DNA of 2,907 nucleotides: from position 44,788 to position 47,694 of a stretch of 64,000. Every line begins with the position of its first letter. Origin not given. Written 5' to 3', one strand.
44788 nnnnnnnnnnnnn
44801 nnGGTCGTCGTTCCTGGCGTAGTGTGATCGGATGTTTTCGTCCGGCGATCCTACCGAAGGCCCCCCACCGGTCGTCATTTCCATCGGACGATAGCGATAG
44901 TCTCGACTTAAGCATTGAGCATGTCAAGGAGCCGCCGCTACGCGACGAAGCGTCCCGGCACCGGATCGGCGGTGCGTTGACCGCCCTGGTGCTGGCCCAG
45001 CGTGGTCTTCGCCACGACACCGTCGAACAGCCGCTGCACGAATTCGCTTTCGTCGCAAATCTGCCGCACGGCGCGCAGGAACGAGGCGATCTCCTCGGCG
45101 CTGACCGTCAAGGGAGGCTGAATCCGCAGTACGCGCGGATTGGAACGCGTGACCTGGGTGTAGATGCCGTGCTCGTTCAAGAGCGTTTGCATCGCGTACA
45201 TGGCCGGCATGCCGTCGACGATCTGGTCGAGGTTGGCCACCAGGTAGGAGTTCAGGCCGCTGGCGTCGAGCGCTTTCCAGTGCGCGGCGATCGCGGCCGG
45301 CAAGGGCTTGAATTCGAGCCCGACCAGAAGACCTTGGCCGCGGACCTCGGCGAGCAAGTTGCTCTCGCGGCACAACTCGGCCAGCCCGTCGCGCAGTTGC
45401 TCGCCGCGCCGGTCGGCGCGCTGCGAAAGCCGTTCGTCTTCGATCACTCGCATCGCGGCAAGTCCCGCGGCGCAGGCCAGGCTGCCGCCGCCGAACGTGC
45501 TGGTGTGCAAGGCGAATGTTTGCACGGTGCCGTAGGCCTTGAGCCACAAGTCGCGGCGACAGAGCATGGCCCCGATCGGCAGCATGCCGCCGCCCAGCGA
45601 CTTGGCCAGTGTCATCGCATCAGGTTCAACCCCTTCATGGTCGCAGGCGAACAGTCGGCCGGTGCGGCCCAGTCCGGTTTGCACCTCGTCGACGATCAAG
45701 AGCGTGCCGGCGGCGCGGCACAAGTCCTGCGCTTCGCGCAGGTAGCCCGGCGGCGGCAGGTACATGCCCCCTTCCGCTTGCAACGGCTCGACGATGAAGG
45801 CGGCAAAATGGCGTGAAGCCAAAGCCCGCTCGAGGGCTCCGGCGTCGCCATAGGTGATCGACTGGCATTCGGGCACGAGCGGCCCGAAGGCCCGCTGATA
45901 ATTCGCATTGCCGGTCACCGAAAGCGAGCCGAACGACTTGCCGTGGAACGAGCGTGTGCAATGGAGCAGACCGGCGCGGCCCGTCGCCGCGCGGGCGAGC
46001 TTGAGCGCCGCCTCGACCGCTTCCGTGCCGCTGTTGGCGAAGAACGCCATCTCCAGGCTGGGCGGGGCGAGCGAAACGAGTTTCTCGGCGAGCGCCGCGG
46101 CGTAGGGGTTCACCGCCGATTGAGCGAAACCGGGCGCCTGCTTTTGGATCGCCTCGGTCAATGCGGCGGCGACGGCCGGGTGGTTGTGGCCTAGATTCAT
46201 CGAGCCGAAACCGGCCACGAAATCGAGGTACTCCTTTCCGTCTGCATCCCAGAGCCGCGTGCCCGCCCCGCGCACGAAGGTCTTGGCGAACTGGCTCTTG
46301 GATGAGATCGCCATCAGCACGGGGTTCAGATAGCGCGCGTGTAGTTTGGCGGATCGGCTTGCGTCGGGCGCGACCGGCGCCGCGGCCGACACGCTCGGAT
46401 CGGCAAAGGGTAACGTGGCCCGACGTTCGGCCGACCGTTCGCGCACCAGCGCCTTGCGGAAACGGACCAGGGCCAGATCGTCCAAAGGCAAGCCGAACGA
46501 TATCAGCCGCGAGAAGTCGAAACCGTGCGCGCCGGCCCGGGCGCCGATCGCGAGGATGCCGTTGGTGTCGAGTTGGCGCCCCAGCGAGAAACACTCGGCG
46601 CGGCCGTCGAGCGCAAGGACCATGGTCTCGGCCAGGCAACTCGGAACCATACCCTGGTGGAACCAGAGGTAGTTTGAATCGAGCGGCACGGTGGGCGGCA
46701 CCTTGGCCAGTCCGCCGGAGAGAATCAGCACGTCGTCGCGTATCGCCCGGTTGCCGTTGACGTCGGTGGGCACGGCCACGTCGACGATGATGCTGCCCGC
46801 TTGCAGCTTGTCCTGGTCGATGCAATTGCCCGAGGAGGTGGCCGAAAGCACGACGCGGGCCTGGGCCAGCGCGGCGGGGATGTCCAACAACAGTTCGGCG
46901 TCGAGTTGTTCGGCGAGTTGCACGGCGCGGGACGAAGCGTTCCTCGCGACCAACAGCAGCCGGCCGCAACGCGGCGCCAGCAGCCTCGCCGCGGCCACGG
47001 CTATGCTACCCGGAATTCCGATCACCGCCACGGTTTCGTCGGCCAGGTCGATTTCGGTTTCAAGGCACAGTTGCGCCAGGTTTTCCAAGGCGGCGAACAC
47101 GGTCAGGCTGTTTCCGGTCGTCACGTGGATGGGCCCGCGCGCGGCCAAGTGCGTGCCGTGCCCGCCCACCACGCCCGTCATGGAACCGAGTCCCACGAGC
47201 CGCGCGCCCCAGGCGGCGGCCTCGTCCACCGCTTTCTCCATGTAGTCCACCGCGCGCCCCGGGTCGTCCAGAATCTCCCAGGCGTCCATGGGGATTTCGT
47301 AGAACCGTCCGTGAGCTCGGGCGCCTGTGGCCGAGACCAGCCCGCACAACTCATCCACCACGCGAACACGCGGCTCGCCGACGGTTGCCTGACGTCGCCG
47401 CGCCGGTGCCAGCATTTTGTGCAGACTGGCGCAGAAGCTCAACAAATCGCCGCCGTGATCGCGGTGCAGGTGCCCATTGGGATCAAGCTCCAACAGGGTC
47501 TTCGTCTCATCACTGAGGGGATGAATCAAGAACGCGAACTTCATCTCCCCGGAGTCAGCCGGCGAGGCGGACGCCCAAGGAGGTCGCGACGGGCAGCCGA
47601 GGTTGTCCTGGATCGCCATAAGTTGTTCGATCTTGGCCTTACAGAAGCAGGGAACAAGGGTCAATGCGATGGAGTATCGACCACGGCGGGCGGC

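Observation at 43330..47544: Acyl-ACP-reductase-like domain fused to an omega-aminotransferase, followed by an aldehyde dehydrogenase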

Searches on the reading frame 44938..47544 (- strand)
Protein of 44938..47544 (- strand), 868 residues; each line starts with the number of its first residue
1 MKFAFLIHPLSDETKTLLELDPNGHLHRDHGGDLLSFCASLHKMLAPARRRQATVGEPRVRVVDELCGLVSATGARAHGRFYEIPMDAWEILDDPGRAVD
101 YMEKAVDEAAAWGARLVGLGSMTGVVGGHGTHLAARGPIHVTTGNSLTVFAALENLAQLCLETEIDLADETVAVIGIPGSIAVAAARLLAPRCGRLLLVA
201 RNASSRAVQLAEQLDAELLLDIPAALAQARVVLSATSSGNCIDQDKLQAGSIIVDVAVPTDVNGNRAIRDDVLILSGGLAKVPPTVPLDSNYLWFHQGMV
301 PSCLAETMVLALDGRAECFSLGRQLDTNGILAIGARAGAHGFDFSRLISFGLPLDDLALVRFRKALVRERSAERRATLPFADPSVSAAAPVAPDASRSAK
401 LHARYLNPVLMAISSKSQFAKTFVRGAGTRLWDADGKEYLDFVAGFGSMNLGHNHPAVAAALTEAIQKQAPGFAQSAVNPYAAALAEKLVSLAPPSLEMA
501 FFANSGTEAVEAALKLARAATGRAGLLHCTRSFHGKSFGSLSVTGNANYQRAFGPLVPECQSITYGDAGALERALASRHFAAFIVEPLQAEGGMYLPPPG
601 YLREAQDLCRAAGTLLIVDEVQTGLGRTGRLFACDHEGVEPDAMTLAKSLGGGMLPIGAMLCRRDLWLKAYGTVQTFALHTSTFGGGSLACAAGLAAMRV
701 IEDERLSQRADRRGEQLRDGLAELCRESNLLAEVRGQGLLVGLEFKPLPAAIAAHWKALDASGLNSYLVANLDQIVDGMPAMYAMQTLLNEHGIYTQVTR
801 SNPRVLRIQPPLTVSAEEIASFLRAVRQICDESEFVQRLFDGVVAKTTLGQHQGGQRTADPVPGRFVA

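Call 6: search_protein_families(library=pfam, proteins=[window:44938-47544:-], max_evalue=0.1)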
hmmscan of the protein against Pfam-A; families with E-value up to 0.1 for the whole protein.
window:44938-47544:- (868 aa): 4 families
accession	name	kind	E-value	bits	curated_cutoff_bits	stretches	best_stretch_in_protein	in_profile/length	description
PF00202.27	Aminotran_3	-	9.5e-98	327.9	30.5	1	419-829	9-402/403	Aminotransferase class-III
PF01488.26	Shikimate_DH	-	5.7e-09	36.6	24.3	1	166-264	9-119/138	Shikimate / quinate 5-dehydrogenase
PF00155.27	Aminotran_1_2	-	0.0017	18.1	19.7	1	569-825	131-360/361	Aminotransferase class I and II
PF02882.25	THF_DHG_CYH_C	-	0.0023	17.7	27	1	156-261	23-112/160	Tetrahydrofolate dehydrogenase/cyclohydrolase, NAD(P)-binding domain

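Call 7: search_protein_families(library=ncbifam, proteins=[window:44938-47544:-], max_evalue=0.1)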
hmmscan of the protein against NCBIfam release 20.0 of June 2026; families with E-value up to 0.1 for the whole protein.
window:44938-47544:- (868 aa): 76 families (the best 25 are shown)
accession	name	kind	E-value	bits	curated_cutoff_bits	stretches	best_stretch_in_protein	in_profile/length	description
NF053554.1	prodigi_MAP_PigE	equivalog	4.5e-237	789.4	850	1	64-832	48-832/837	prodigiosin MAP biosynthesis aminotransferase PigE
NF008570.0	PRK11522.1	equivalog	9.5e-103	344.3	612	1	414-746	63-401/464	putrescine aminotransferase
NF002874.0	PRK03244.1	equivalog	8.6e-102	340.9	457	2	401-754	10-349/399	acetylornithine transaminase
TIGR00707.1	argD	subfamily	9.5e-99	330.8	410.05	1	421-749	11-333/381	acetylornithine/succinylornithine family transaminase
NF002797.0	PRK02936.1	equivalog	3.9e-89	299.1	496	1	418-748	10-330/385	acetylornithine transaminase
TIGR03372.1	putres_am_tran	equivalog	5.7e-88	295.7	658.65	1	429-746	67-389/442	putrescine aminotransferase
NF004426.0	PRK05769.1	equivalog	3.1e-87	293.2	552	1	411-745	28-379/441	acetyl ornithine aminotransferase family protein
NF042418.1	LysJ_Th_th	equivalog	3.6e-85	286.2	700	1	422-749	21-338/386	[LysW]-aminoadipate semialdehyde transaminase LysJ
NF005993.0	PRK08117.1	subfamily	2.8e-84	283.2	574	2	572-746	200-368/433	aspartate aminotransferase family protein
NF002325.0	PRK01278.1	subfamily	7.3e-84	281.7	372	1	419-754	13-345/395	acetylornithine transaminase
TIGR01885.1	Orn_aminotrans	equivalog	4.3e-83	279.3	378.4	1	422-748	22-348/402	ornithine--oxo-acid transaminase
NF003468.0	PRK05093.1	subfamily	4.2e-78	262.8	522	1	405-747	11-347/405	acetylornithine/succinyldiaminopimelate transaminase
TIGR03246.1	arg_catab_astC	subfamily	3.9e-76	256.6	609.95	1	423-746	21-340/397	acetylornithine/succinylornithine family transaminase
NF003145.0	PRK04073.1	equivalog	1.6e-75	254.1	656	1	427-746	30-346/396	ornithine--oxo-acid transaminase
TIGR00508.1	bioA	equivalog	2.7e-74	250.3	405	1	422-781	16-399/419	adenosylmethionine--8-amino-7-oxononanoate transaminase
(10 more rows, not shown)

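Call 15: find_homologous_proteins(query=window:44938-47544:-, max_evalue=1e-20)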
Query window:44938-47544:- (868 aa): 427 proteins with E <= 1e-20 among 8000 candidates; the best 120 are listed.
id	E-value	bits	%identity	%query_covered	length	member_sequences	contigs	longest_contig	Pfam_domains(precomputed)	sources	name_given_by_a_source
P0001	0.0e+0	1932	100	100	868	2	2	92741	PF00202.28,PF01488.27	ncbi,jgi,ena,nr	ncbi:MAG TPA: aminotransferase class III-fold pyridoxal phosphate-dependent enzyme [Pirellulales bac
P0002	0.0e+0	1762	89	100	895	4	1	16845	PF00202.28,PF01488.27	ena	-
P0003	0.0e+0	1660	86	100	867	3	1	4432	PF00155.28,PF00202.28,PF01488.27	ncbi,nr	ncbi:MAG TPA: aminotransferase class III-fold pyridoxal phosphate-dependent enzyme [Pirellulales bac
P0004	0.0e+0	1473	76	99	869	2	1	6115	PF00202.28,PF01488.27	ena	-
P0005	0.0e+0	1470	74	99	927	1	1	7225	PF00202.28,PF01488.27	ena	-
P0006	0.0e+0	1453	74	99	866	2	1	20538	PF00202.28,PF01488.27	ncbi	-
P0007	0.0e+0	1450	75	100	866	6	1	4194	PF00202.28,PF01488.27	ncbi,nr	ncbi:MAG TPA: aminotransferase class III-fold pyridoxal phosphate-dependent enzyme [Pirellulales bac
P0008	0.0e+0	1449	75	99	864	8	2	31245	PF00202.28,PF01488.27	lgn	-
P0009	0.0e+0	1448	75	99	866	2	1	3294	PF00202.28,PF01488.27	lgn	-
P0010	0.0e+0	1440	85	88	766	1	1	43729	PF00202.28,PF01488.27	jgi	jgi:acetylornithine/succinyldiaminopimelate/putrescine aminotransferase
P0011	0.0e+0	1439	75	99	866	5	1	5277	PF00202.28,PF01488.27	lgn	-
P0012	0.0e+0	1233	64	98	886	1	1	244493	PF00202.28,PF01488.27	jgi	jgi:acetylornithine/succinyldiaminopimelate/putrescine aminotransferase/predicted amino acid dehydro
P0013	0.0e+0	1216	64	99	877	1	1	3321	PF00202.28,PF01488.27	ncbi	-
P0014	0.0e+0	1214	63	98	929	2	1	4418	PF00202.28,PF01488.27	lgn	-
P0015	0.0e+0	1200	61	98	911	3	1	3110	PF00202.28,PF01488.27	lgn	-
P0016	0.0e+0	1198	63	99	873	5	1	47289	PF00202.28,PF01488.27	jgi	jgi:3-acetyloctanal aminotransferase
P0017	0.0e+0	1198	64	99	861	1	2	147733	PF02882.26,PF00202.28,PF01488.27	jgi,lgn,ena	-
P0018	0.0e+0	1197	61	98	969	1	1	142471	PF00155.28,PF00202.28,PF01488.27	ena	-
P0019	0.0e+0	1192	64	98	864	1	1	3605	PF00202.28,PF01488.27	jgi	jgi:putrescine aminotransferase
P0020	0.0e+0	1187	63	99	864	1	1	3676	PF00202.28,PF01488.27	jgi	jgi:acetylornithine/succinyldiaminopimelate/putrescine aminotransferase/predicted amino acid dehydro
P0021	0.0e+0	1186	64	99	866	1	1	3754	PF00202.28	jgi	jgi:putrescine aminotransferase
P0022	0.0e+0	1186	62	99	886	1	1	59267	PF00202.28,PF01488.27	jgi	jgi:putrescine aminotransferase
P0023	0.0e+0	1182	60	98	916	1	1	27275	PF00202.28,PF01488.27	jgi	jgi:3-acetyloctanal aminotransferase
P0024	0.0e+0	1181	62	99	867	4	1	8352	PF00202.28,PF01488.27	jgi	-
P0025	0.0e+0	1180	63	99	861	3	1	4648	PF00202.28,PF01488.27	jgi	jgi:acetylornithine/succinyldiaminopimelate/putrescine aminotransferase/predicted amino acid dehydro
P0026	0.0e+0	1179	65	55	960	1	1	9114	PF00202.28,PF01488.27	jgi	jgi:putrescine aminotransferase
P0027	0.0e+0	1177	61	98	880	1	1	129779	PF02882.26,PF00202.28,PF01488.27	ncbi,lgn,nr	ncbi:MAG: aminotransferase class III-fold pyridoxal phosphate-dependent enzyme [Planctomycetia bacte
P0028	0.0e+0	1176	63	98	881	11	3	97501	PF00202.28,PF01488.27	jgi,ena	-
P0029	0.0e+0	1174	62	99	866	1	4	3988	PF00202.28,PF01488.27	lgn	-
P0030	0.0e+0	1174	66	53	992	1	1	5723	PF00155.28,PF00202.28,PF01488.27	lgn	-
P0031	0.0e+0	1174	61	100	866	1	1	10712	PF00202.28,PF01488.27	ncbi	-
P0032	0.0e+0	1170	64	98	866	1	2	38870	PF00202.28,PF01488.27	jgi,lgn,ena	-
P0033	0.0e+0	1169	62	99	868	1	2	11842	PF00202.28,PF01488.27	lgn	-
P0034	0.0e+0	1168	62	99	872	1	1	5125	PF00202.28,PF01488.27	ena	-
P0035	0.0e+0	1167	62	99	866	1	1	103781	PF00202.28,PF01488.27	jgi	jgi:putrescine aminotransferase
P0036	0.0e+0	1166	62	99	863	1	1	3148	PF00202.28,PF01488.27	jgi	jgi:acetylornithine/succinyldiaminopimelate/putrescine aminotransferase/predicted amino acid dehydro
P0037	0.0e+0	1166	63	99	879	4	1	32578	PF00202.28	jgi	jgi:acetylornithine/succinyldiaminopimelate/putrescine aminotransferase/predicted amino acid dehydro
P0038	0.0e+0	1165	63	99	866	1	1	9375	PF00202.28,PF01488.27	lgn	-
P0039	0.0e+0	1163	66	53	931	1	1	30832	PF00202.28,PF01488.27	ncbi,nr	ncbi:MAG: aminotransferase class III-fold pyridoxal phosphate-dependent enzyme [Planctomycetia bacte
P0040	0.0e+0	1163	62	99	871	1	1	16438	PF00202.28,PF01488.27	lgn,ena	-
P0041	0.0e+0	1163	62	98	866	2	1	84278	PF00202.28,PF01488.27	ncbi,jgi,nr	ncbi:MAG: aminotransferase class III-fold pyridoxal phosphate-dependent enzyme [Thermoguttaceae bact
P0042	0.0e+0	1162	63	100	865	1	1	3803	PF00202.28,PF01488.27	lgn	-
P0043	0.0e+0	1162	62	99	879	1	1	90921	PF00202.28,PF01488.27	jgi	jgi:acetylornithine/succinyldiaminopimelate/putrescine aminotransferase/predicted amino acid dehydro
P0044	0.0e+0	1161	62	53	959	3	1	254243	PF00202.28,PF01488.27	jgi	-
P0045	0.0e+0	1161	63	98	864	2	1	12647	PF00202.28,PF01488.27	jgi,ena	-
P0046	0.0e+0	1160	62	98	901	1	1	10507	PF00202.28,PF01488.27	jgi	jgi:putrescine aminotransferase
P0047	0.0e+0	1159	61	99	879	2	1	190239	PF00202.28,PF01488.27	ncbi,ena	-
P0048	0.0e+0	1158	62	98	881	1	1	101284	PF00202.28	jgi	jgi:3-acetyloctanal aminotransferase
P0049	0.0e+0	1157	62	98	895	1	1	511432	PF00202.28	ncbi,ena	-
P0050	0.0e+0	1156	62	98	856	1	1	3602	PF00202.28,PF01488.27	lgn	-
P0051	0.0e+0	1154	63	98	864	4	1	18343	PF00202.28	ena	-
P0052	0.0e+0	1154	62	99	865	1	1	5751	PF00202.28,PF01488.27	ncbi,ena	-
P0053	0.0e+0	1153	61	98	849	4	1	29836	PF00202.28,PF01488.27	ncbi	-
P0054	0.0e+0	1153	61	98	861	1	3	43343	PF00202.28,PF01488.27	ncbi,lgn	-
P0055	0.0e+0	1149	62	99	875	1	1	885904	PF00202.28,PF01488.27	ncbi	-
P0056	0.0e+0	1142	61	98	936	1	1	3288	PF00202.28,PF01488.27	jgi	jgi:acetylornithine/succinyldiaminopimelate/putrescine aminotransferase/predicted amino acid dehydro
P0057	0.0e+0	1140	62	98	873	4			PF00202.28,PF01488.27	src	-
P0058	0.0e+0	1140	62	98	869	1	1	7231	PF00202.28,PF01488.27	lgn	-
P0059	0.0e+0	1139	62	98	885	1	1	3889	PF00202.28,PF01488.27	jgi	jgi:acetylornithine/succinyldiaminopimelate/putrescine aminotransferase/predicted amino acid dehydro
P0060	0.0e+0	1138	61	99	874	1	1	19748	PF00202.28,PF01488.27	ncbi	-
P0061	0.0e+0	1138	60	99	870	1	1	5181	PF00202.28,PF01488.27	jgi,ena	-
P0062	0.0e+0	1137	62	98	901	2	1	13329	PF00202.28,PF01488.27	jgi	-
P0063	0.0e+0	1137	66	54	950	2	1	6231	PF00202.28,PF01488.27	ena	-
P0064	0.0e+0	1135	61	98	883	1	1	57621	PF00202.28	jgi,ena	jgi:acetylornithine/succinyldiaminopimelate/putrescine aminotransferase/predicted amino acid dehydro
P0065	0.0e+0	1135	60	100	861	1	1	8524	PF02882.26,PF00202.28,PF01488.27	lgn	-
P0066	0.0e+0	1134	62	98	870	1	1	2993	PF00202.28,PF01488.27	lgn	-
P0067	0.0e+0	1134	61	98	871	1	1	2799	PF00155.28,PF00202.28,PF01488.27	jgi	jgi:acetylornithine/succinyldiaminopimelate/putrescine aminotransferase/predicted amino acid dehydro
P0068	0.0e+0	1134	62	98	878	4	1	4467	PF00202.28,PF01488.27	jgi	jgi:acetylornithine/succinyldiaminopimelate/putrescine aminotransferase/predicted amino acid dehydro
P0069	0.0e+0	1132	61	99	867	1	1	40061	PF02882.26,PF00202.28,PF01488.27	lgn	-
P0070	0.0e+0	1130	61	98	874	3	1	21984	PF00202.28,PF01488.27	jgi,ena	-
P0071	0.0e+0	1130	61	99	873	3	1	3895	PF00202.28,PF01488.27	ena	-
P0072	0.0e+0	1129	58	100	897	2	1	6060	PF00202.28,PF01488.27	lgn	-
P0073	0.0e+0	1129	61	99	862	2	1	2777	PF00202.28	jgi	jgi:3-acetyloctanal aminotransferase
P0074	0.0e+0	1128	61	99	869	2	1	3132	PF00202.28,PF01488.27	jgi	-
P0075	0.0e+0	1127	61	99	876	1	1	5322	PF00202.28,PF01488.27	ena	-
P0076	0.0e+0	1127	60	99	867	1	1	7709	PF02882.26,PF00202.28,PF01488.27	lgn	-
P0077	0.0e+0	1127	59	98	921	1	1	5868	PF00202.28,PF01488.27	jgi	-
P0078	0.0e+0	1125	60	98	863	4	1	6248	PF00202.28,PF01488.27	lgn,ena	-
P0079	0.0e+0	1124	63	55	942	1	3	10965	PF00202.28,PF01488.27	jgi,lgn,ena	-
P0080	0.0e+0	1122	61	98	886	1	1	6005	PF00202.28,PF01488.27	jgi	jgi:acetylornithine/succinyldiaminopimelate/putrescine aminotransferase/predicted amino acid dehydro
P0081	0.0e+0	1120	64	93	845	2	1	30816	PF00202.28,PF01488.27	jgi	-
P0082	0.0e+0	1119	63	53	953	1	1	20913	PF00202.28,PF01488.27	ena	-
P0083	0.0e+0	1119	61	99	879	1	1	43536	PF00202.28,PF01488.27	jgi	jgi:acetylornithine/succinyldiaminopimelate/putrescine aminotransferase/predicted amino acid dehydro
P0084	0.0e+0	1116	60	98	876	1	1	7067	PF00202.28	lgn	-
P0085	0.0e+0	1113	59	99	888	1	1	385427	PF00202.28,PF01488.27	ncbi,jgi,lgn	ncbi:MAG TPA: aminotransferase class III-fold pyridoxal phosphate-dependent enzyme [Pirellulales bac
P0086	0.0e+0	1111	60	98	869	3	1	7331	PF00202.28,PF01488.27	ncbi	ncbi:MAG: aminotransferase class III-fold pyridoxal phosphate-dependent enzyme [Planctomycetota bact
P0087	0.0e+0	1111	59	100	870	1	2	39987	PF00202.28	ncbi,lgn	-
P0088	0.0e+0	1110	59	98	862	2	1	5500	PF00202.28,PF01488.27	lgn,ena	-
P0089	0.0e+0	1110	65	54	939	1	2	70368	PF00202.28,PF01488.27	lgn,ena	-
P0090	0.0e+0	1110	61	99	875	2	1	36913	PF00202.28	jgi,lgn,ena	-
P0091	0.0e+0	1108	60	99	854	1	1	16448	PF00202.28,PF01488.27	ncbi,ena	-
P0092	0.0e+0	1107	59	100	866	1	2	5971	PF00202.28,PF01488.27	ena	-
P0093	0.0e+0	1106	61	97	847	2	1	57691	PF00202.28,PF01488.27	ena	-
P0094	0.0e+0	1106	59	99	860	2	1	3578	PF00202.28,PF01488.27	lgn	-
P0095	0.0e+0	1104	58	98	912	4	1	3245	PF00202.28,PF01488.27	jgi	-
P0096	0.0e+0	1102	60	99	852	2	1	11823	PF02882.26,PF00202.28,PF01488.27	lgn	-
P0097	0.0e+0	1102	61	98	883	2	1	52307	PF00202.28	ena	-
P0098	0.0e+0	1101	61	91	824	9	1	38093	PF00202.28,PF01488.27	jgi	jgi:acetylornithine/succinyldiaminopimelate/putrescine aminotransferase/predicted amino acid dehydro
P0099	0.0e+0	1099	60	98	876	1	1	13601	PF00202.28,PF01488.27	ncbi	-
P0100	0.0e+0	1098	60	99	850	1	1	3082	PF00202.28,PF01488.27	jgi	jgi:acetylornithine/succinyldiaminopimelate/putrescine aminotransferase/predicted amino acid dehydro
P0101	0.0e+0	1097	59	99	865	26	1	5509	PF02882.26,PF00202.28,PF01488.27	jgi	jgi:3-acetyloctanal aminotransferase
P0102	0.0e+0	1096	59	98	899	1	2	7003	PF00202.28,PF01488.27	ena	-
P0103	0.0e+0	1096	59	99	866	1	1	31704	PF00202.28,PF01488.27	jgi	jgi:3-acetyloctanal aminotransferase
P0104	0.0e+0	1095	59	97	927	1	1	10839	PF00202.28,PF01488.27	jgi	-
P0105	0.0e+0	1093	58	99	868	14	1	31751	PF00202.28,PF01488.27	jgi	jgi:3-acetyloctanal aminotransferase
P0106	0.0e+0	1093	59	100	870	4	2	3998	PF00202.28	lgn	-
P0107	0.0e+0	1093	75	74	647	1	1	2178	PF00202.28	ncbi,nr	ncbi:MAG TPA: aminotransferase class III-fold pyridoxal phosphate-dependent enzyme, partial [Pirellu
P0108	0.0e+0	1092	59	98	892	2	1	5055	PF00202.28,PF01488.27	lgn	-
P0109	0.0e+0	1092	61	96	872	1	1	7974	PF00202.28,PF01488.27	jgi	jgi:acetylornithine/succinyldiaminopimelate/putrescine aminotransferase/predicted amino acid dehydro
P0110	0.0e+0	1092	59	99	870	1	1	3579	PF00202.28,PF01488.27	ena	-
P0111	0.0e+0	1091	60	98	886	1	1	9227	PF00202.28,PF01488.27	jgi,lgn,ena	-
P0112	0.0e+0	1089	60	99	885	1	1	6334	PF00202.28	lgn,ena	-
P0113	0.0e+0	1088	58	99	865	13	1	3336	PF00202.28,PF01488.27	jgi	jgi:acetylornithine/succinyldiaminopimelate/putrescine aminotransferase/predicted amino acid dehydro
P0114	0.0e+0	1088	61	98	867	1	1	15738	PF00202.28,PF01488.27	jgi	jgi:putrescine aminotransferase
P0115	0.0e+0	1087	58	99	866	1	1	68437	PF00202.28,PF01488.27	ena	-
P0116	0.0e+0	1086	58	99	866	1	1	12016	PF00202.28,PF01488.27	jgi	jgi:3-acetyloctanal aminotransferase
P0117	0.0e+0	1085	59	99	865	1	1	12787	PF00202.28,PF01488.27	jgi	jgi:acetylornithine/succinyldiaminopimelate/putrescine aminotransferase/predicted amino acid dehydro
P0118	0.0e+0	1084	58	99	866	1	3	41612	PF00202.28,PF01488.27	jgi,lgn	jgi:acetylornithine/succinyldiaminopimelate/putrescine aminotransferase/predicted amino acid dehydro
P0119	0.0e+0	1084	61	98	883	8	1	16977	PF00202.28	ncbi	ncbi:MAG: aminotransferase class III-fold pyridoxal phosphate-dependent enzyme [Thermoguttaceae bact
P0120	0.0e+0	1084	58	99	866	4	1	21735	PF00202.28,PF01488.27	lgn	-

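Call 27: find_encoding_contigs(protein=P0002, flank=8000, max_places=3)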
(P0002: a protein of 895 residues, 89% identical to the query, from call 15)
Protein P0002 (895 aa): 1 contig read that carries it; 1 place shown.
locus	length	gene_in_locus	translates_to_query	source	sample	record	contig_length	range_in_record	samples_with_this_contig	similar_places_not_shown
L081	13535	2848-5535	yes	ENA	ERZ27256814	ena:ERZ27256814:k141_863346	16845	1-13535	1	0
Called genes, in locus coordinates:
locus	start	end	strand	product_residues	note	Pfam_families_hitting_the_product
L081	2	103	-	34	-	?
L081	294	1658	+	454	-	PF05150:Legionella_OMP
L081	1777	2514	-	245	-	PF01138:RNase_PH, PF03725:RNase_PH_C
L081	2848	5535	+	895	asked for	PF01488:Shikimate_DH (weak), PF00202:Aminotran_3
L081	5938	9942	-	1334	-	PF05569:Peptidase_M56, PF02369:Big_1 (faint), PF13620:CarboxypepD_reg, PF00085:Thioredoxin, PF00578:AhpC-TSA, PF08534:Redoxin, PF13098:Thioredoxin_2 (weak), PF13905:Thioredoxin_8, +7 more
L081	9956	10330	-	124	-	PF03965:Penicillinase_R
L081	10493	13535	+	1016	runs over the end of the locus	PF23500:DUF7133, PF00034:Cytochrom_C (weak)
